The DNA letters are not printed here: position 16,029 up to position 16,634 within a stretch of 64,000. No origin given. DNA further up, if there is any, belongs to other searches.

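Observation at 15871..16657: Tandem duplicated small acidic proteins translationally coupled to an unannotated 57-aa ORF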

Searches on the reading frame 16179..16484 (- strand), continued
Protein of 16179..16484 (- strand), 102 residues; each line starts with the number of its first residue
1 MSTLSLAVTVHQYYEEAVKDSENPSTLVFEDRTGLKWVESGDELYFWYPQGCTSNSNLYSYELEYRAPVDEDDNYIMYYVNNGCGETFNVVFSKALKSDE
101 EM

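Call 59: fold_search(model_id=the predicted structure, library=viral)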
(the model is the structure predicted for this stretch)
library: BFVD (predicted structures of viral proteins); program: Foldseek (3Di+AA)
matches with E <= 10: 617; with E <= 0.001: 8
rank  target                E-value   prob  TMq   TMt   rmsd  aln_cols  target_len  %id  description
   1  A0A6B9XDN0            8.7e-12  1.00  0.86  0.56   2.1       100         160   44  Uncharacterized protein [Escherichia phage alia]
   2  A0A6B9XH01            5.7e-11  1.00  0.85  0.86   2.3       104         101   41  Uncharacterized protein [Escherichia phage anhysbys]
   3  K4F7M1                2.4e-07  1.00  0.75  0.76   2.6       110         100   24  Uncharacterized protein [Cronobacter phage vB_CsaM_GAP32]
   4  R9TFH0                4.5e-05  1.00  0.61  0.37  10.2       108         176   19  DUF7415 domain-containing protein [Vibrio phage nt-1]
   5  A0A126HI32            6.1e-05  1.00  0.62  0.59   9.2       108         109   17  (no name in the UniProt tables at hand)
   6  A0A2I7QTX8            6.5e-05  1.00  0.54  0.60   6.0        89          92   18  (no name in the UniProt tables at hand)
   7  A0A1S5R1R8            1.8e-04  1.00  0.54  0.67   5.1        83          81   23  Uncharacterized protein [Pseudomonas phage phiPMW]
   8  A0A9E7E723            4.5e-04  1.00  0.55  0.51   4.2        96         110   11  (no name in the UniProt tables at hand)
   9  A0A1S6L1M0            1.1e-03  1.00  0.55  0.47  11.7       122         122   11  (no name in the UniProt tables at hand)
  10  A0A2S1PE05            4.3e-03  1.00  0.52  0.54   8.2       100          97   13  Uncharacterized protein [Aeromonas phage 50AhydR13PP]
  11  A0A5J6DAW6            5.5e-03  1.00  0.50  0.50   7.4        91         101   15  Uncharacterized protein [Erwinia phage pEp_SNUABM_01]
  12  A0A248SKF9            1.4e-01  0.10  0.21  0.04  18.9       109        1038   16  (no name in the UniProt tables at hand)
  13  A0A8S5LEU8            1.8e-01  0.30  0.24  0.16   9.8       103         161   14  Uncharacterized protein [Myoviridae sp. ctBDS4]
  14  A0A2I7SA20            2.7e-01  0.35  0.26  0.33  11.9        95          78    8  (no name in the UniProt tables at hand)
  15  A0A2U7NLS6            2.7e-01  0.15  0.26  0.20  12.1       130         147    9  Uncharacterized protein [Pseudomonas phage PspYZU05]
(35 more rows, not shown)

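Call 69: predict_structure(alignment_id=A7)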
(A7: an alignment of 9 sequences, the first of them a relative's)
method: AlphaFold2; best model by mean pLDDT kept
length: 160 residues; sequences in the alignment: 9
mean_pLDDT: 68.1   pTM: 0.47
mean pLDDT of the five models: 68.1, 67.2, 67.1, 65.7, 51.3
residues with pLDDT >= 90: 11; 70-90: 70; 50-70: 44; < 50: 35
segments of 3 or more residues with pLDDT < 50: 40-63, 82-91
pLDDT, mean of each block of 10 residues (from residue 1): 66 62 79 69 45 42 50 64 45 76 89 78 87 82 77 80
secondary structure, 60 per line:
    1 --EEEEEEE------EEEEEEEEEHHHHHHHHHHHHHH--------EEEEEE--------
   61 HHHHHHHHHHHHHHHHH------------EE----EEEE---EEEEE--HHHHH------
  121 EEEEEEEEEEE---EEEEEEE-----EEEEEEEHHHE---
elements in order: E3-9 E16-24 H25-38 E47-52 H61-77 E96-99 E103-107 H110-114 E121-131 E135-141 E147-153

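Call 73: fold_search(model_id=the predicted structure, library=pdb)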
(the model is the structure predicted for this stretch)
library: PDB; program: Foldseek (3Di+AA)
matches with E <= 10: 483; with E <= 0.001: 0
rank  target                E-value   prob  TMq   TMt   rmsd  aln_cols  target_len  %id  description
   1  3ulc                  2.7e-01  0.47  0.38  0.38   5.2        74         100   11  Crystal structure of the pleckstrin homology domain of Saccharomyces cerevisiae Avo1, a TORC2 subunit, in the P3121 crys (released 2012-04-11)
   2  2ret_F                4.4e-01  0.08  0.20  0.15  15.2       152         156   11  The crystal structure of a binary complex of two pseudopilins: EpsI and EpsJ from the Type 2 Secretion System of Vibri (released 2008-02-05)
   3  6rh5_MODEL_1_A        9.2e-01  0.16  0.30  0.23   5.3        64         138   14  Solution structure and 1H, 13C and 15N chemical shift assignments for NECAP1 PHear domain (released 2019-09-04)
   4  3m4u_A                9.8e-01  0.08  0.26  0.13   9.0        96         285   14  Crystal Structure of Trypanosoma brucei Protein Tyrosine Phosphatase TbPTP1 (released 2010-05-05)
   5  5a10                  1.0e+00  0.06  0.19  0.06  12.8        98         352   15  The crystal structure of Ta-TFP, a thiocyanate-forming protein involved in glucosinolate breakdown (space group C2) (released 2015-08-26)
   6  1b9m_B                1.0e+00  0.06  0.21  0.10  13.3       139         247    8  REGULATOR FROM ESCHERICHIA COLI (released 2000-03-15)
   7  6mjp_G                1.1e+00  0.08  0.22  0.08  12.8       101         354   11  LptB(E163Q)FGC from Vibrio cholerae (released 2019-03-27)
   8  5gqt                  1.1e+00  0.06  0.18  0.05  12.5        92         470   14  Crystal structure of a specifier Protein from Arabidopsis thaliana (released 2017-06-21)
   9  6sg9_FK               1.2e+00  0.04  0.18  0.10  16.1       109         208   13  Head domain of the mt-SSU assemblosome from Trypanosoma brucei (released 2019-09-18)
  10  2jzj_MODEL_1_A        1.2e+00  0.08  0.23  0.20  12.6       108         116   10  Structure of CrCVNH (C. richardii CVNH) (released 2008-03-25)
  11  9hau_AA               1.3e+00  0.08  0.23  0.21  11.1        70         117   13  pT=3 virus-like particle of ssRNA phage Hubei14 coat protein (released 2024-11-13)
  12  2qqz_B                1.3e+00  0.05  0.18  0.16  11.6       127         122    7  Crystal structure of putative glyoxalase family protein from Bacillus anthracis (released 2007-08-14)
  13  7cqz                  1.4e+00  0.06  0.19  0.08  11.6        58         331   14  crystal structure of mouse FAM46C (TENT5C) (released 2021-06-09)
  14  5jow_A                1.4e+00  0.06  0.18  0.05  11.7        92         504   12  Bacteroides ovatus Xyloglucan PUL GH43A (released 2016-08-10)
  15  4o8s                  1.5e+00  0.05  0.24  0.13  13.1       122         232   13  Crystal structure of JHP933 from Helicobacter pylori (released 2014-09-10)
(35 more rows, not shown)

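Call 80: find_encoding_contigs(protein=P0017, flank=2500, max_places=2)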
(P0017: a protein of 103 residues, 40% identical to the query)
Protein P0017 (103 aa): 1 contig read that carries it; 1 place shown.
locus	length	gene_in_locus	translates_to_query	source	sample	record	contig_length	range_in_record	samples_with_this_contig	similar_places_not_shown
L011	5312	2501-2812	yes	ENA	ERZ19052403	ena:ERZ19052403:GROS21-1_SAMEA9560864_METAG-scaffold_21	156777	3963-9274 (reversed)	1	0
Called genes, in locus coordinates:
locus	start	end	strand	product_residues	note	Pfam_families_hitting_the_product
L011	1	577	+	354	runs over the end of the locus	PF13521:AAA_28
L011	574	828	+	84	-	-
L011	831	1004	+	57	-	-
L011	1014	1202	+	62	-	-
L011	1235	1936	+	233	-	PF04973:NMN_transporter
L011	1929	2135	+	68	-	-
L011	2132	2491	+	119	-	-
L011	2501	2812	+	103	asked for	-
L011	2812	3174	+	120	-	-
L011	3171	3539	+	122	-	PF14216:DUF4326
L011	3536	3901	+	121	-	-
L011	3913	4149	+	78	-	-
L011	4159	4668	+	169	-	-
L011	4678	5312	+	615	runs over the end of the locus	PF00580:UvrD-helicase, PF01443:Viral_helicase1 (faint), PF13245:AAA_19, PF13361:UvrD_C, PF13538:UvrD_C_2 (weak)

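Call 81: find_encoding_contigs(protein=P0024, flank=2500, max_places=2)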
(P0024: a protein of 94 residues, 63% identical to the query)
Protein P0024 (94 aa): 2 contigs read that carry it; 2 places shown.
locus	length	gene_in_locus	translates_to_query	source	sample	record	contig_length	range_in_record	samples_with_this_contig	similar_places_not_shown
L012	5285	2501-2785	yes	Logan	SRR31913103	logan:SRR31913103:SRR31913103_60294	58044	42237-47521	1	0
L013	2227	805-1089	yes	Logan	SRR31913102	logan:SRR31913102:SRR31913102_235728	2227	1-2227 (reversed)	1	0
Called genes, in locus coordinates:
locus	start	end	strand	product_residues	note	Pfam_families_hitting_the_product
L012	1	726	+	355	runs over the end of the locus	PF13521:AAA_28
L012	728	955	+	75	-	-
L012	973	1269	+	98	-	-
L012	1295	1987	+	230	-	PF04973:NMN_transporter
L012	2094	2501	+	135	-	PF23969:DUF7296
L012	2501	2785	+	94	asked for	-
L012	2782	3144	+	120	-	-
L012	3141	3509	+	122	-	PF14216:DUF4326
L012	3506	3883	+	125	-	-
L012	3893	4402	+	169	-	-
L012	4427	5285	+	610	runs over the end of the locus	PF00580:UvrD-helicase, PF13245:AAA_19, PF13604:AAA_30 (faint), PF01443:Viral_helicase1 (faint), PF13361:UvrD_C, PF13538:UvrD_C_2 (weak)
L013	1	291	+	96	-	?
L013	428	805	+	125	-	PF23969:DUF7296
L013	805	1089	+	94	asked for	-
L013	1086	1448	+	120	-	-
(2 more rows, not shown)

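Call 82: search_protein_families(library=ncbifam, max_evalue=1, proteins=[window:16179-16484:-, P0011, P0040, P0041])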
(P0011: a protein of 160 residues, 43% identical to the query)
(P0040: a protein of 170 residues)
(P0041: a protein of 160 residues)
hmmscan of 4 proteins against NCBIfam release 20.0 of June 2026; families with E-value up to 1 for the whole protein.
seq(102 aa): 0 families

P0011 (160 aa): 1 family
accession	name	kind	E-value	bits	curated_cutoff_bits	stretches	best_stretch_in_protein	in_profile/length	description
NF033920.0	C39_PA2778_fam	equivalog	0.16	11.3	150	1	15-77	111-172/255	PA2778 family cysteine peptidase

P0040 (170 aa): 0 families

P0041 (160 aa): 0 families

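Call 84: search_protein_families(library=pfam, max_evalue=0.01, proteins=[L005:2151-2504:+, L004:1805-2167:+])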
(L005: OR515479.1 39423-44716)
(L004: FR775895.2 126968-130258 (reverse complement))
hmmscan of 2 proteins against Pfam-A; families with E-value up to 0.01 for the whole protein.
L005:2151-2504:+ (117 aa): 1 family
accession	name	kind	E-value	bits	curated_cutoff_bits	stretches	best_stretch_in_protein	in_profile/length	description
PF23969.1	DUF7296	-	1.8e-29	103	27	1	3-104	2-109/115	Domain of unknown function (DUF7296)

L004:1805-2167:+ (120 aa): 0 families

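Call 90: find_related_loci(query=A1, collection=viral_contigs, flank=2000)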
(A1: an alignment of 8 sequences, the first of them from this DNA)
Query A1 (102 aa) in viral_contigs; peptide patterns used: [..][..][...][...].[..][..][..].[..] (x = any residue, [..] = any of these).
37 stretches matched a pattern; 5 encode a relative of the query (tblastn E <= 1e-3); 5 distinct loci.
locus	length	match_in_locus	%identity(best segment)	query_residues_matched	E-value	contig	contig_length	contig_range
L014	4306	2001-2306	81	1-102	8e-56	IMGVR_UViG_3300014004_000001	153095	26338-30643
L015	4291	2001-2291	43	1-97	1e-21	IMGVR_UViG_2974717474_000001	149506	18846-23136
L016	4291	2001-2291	43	1-97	1e-21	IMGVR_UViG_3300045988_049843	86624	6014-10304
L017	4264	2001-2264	32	3-94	7e-8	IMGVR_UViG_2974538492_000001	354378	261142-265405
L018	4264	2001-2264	33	3-94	1e-6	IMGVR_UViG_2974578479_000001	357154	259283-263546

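Call 94: search_protein_families(library=pfam, max_evalue=0.01, proteins=[L005:1300-2142:+, L006:1631-1993:+])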
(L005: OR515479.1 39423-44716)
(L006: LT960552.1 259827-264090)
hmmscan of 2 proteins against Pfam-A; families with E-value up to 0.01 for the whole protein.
L005:1300-2142:+ (280 aa): 1 family
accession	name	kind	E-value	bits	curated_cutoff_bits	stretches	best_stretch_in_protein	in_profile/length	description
PF23896.1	DUF7244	-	4.2e-06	27.2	27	1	134-177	15-56/57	Domain of unknown function (DUF7244)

L006:1631-1993:+ (120 aa): 0 families

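Call 100: search_protein_families(library=phrogs, max_evalue=0.01, proteins=[P0011, L005:1300-2142:+, L006:1631-1993:+])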
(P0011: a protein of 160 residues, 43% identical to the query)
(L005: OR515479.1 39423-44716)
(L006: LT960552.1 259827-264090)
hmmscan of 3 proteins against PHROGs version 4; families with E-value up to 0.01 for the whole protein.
P0011 (160 aa): 3 families
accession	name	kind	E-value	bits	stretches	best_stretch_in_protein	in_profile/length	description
phrog_7812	-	unknown function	2.7e-42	144.5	1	61-158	1-100/105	-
phrog_2381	-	unknown function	7.7e-18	65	1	1-46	7-53/60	-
phrog_21512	-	unknown function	0.0088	17.5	0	17-40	36-59/82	-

L005:1300-2142:+ (280 aa): 9 families
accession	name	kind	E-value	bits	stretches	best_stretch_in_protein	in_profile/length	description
phrog_2381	-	unknown function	9.8e-14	51.8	1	1-53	7-59/60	-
phrog_4927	-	unknown function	5.9e-09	36.8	1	121-145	7-32/73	-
phrog_3523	-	unknown function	1.2e-07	32.4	1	124-227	145-238/315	-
phrog_9122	-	unknown function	1.5e-07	32.2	0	125-150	3-28/64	-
phrog_10169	-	unknown function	7.2e-05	24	1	125-187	6-69/81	-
phrog_18786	-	unknown function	0.0012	20.4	0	99-114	53-68/68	-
phrog_20894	-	unknown function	0.0012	20.1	0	116-147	23-54/91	-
phrog_16833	-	unknown function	0.0015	19.7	0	125-168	5-49/124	-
phrog_31142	-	unknown function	0.0017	19.7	0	125-143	3-21/71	-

L006:1631-1993:+ (120 aa): 1 family
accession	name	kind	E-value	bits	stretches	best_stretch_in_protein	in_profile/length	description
phrog_24688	-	unknown function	3.1e-61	205.8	1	1-118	1-114/115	-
